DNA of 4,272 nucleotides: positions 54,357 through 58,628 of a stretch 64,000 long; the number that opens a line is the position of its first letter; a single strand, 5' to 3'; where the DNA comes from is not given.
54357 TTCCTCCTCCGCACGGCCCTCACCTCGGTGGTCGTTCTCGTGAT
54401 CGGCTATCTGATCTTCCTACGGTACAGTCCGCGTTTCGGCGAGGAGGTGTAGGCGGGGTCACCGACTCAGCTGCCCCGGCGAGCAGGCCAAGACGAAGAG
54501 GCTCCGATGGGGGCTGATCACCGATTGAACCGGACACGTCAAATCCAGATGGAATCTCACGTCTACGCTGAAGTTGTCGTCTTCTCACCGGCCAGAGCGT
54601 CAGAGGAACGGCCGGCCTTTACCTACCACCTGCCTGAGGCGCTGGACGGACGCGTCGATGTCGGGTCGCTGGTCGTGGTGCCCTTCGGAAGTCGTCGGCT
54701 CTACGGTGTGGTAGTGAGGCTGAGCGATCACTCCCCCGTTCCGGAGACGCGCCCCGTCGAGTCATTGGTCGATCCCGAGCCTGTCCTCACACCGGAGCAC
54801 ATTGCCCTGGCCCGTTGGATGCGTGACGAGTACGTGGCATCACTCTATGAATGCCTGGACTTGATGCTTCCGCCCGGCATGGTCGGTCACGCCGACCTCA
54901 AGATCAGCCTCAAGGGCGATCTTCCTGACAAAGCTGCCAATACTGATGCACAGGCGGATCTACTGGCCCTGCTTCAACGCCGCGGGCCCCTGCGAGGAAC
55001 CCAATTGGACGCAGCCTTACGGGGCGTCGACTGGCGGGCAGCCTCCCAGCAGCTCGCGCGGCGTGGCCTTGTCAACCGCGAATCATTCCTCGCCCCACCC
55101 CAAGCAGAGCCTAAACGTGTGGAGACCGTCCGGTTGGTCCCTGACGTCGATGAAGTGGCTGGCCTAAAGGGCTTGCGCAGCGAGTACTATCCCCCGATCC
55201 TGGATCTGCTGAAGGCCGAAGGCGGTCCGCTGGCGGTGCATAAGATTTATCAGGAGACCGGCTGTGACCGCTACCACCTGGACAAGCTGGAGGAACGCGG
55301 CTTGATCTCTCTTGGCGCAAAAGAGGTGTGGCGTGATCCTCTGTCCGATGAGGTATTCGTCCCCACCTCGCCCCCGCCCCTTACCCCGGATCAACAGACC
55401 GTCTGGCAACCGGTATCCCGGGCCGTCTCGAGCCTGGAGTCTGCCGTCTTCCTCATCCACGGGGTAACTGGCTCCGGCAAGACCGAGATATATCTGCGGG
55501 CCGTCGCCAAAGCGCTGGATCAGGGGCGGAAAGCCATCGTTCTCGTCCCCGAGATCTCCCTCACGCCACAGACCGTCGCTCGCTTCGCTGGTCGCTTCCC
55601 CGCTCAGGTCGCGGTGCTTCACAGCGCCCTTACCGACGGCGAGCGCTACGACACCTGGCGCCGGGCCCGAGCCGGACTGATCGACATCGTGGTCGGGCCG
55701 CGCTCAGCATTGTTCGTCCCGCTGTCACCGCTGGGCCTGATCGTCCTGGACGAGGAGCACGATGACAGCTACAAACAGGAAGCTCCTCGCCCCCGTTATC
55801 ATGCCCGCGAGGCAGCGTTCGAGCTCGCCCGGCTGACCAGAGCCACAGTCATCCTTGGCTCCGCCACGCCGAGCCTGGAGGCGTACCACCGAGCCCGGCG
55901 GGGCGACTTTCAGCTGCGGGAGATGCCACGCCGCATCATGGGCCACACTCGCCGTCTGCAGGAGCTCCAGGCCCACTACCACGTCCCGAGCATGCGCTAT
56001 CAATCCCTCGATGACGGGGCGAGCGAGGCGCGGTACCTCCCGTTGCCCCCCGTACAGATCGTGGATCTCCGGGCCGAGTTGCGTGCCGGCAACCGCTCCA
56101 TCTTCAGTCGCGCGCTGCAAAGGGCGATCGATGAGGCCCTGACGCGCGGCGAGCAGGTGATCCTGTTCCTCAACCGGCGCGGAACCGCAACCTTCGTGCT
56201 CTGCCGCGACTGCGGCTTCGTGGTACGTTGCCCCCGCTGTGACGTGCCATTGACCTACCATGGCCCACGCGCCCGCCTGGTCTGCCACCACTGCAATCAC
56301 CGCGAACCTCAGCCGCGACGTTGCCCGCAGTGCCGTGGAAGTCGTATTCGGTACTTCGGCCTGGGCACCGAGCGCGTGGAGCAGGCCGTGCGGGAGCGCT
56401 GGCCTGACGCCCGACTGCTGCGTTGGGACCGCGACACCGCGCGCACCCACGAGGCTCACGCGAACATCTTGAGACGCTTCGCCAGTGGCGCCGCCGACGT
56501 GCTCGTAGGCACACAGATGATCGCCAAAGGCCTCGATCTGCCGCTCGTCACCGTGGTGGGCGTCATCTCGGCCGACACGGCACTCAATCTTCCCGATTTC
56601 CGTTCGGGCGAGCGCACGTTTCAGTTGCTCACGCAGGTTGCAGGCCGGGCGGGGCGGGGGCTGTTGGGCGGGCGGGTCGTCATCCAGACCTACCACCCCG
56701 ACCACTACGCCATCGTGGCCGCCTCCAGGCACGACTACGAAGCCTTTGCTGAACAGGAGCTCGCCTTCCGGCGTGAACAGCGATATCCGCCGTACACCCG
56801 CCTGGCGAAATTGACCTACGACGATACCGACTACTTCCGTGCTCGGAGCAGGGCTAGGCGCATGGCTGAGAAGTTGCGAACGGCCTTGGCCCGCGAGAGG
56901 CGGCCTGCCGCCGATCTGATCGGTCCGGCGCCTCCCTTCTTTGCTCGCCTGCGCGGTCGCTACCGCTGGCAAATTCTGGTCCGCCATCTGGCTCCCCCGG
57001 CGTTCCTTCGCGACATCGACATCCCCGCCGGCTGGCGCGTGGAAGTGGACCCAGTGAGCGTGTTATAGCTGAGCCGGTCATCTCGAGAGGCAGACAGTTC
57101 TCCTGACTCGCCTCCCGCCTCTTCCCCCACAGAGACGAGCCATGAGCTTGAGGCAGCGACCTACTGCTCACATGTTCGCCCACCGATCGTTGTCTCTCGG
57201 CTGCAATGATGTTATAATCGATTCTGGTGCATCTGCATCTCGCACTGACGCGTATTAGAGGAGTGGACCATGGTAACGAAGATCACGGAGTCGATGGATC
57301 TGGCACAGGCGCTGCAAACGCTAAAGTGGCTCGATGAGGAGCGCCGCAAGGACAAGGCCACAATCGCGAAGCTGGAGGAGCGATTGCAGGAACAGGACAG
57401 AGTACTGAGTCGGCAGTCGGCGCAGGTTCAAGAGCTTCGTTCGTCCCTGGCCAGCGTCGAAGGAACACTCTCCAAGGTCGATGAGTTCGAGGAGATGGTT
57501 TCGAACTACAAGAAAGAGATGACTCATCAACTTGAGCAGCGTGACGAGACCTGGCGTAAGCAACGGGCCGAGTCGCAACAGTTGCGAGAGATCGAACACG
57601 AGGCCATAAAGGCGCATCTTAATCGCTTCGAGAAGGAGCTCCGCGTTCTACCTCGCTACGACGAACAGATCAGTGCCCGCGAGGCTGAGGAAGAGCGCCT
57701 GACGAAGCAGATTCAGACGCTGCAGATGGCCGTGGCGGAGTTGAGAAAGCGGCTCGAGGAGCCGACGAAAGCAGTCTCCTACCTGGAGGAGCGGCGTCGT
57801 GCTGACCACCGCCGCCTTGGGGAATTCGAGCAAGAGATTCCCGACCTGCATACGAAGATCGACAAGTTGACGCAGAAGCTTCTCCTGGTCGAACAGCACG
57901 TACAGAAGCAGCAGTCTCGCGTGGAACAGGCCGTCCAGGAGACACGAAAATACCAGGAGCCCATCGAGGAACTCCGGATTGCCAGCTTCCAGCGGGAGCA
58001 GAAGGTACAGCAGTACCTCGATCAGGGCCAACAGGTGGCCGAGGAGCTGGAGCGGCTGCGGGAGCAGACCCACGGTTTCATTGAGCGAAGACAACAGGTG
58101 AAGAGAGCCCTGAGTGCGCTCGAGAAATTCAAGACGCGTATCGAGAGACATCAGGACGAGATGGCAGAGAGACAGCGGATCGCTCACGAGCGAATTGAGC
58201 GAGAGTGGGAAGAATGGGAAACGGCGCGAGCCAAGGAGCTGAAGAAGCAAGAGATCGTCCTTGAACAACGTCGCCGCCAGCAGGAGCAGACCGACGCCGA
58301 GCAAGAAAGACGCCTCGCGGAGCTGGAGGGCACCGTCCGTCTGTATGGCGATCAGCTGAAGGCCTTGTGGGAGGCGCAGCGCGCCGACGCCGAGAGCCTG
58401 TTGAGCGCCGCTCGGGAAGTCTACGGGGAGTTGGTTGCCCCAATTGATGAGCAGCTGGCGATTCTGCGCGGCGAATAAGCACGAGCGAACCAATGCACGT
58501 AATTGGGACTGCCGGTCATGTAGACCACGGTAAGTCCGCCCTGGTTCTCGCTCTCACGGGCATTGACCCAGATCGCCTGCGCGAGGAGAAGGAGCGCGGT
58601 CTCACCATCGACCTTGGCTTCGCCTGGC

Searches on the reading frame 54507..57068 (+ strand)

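Call 33: search_protein_families(library=pfam, proteins=[window:54507-57068:+], max_evalue=0.01)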
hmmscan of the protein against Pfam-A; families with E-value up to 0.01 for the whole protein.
window:54507-57068:+ (853 aa): 7 families
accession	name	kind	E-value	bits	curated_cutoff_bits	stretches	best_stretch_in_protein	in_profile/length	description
PF17764.6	PriA_3primeBD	-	1.4e-23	83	22.7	1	35-122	9-96/96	3'DNA-binding domain (3'BD)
PF00270.35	DEAD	-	6.8e-18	65.4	26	1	293-459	1-163/167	DEAD/DEAH box helicase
PF18074.6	PriA_C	-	1.5e-11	45.3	26.9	1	762-827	1-63/95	Primosomal protein N C-terminal domain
PF04851.21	ResIII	-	1.6e-11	44.8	22.5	1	293-456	5-163/164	Type III restriction enzyme, res subunit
PF00271.37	Helicase_C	-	4.6e-11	43.4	23.5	1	646-717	49-108/110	Helicase conserved C-terminal domain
PF18319.7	Zn_ribbon_PriA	-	2.7e-10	40.5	26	1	575-601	1-27/27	PriA DNA helicase Cys-rich region (CRR) domain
PF05970.20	PIF1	-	0.0092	16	25.9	0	292-346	2-55/223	PIF1-like helicase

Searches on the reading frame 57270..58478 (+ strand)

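Call 33: search_protein_families(library=pfam, proteins=[window:57270-58478:+], max_evalue=0.01)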
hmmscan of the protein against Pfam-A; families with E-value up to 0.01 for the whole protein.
window:57270-58478:+ (402 aa): 3 families
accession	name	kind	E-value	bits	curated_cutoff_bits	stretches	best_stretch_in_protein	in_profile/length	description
PF08650.15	DASH_Dad4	-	0.00021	21.7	29.8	1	48-93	22-67/71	DASH complex subunit Dad4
PF13851.11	GAS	-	0.0029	17.5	32.3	1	130-227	45-138/200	Growth-arrest specific micro-tubule binding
PF19220.6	Rod_CreS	-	0.0067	16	100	1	132-290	41-196/359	Crescentin, rod domain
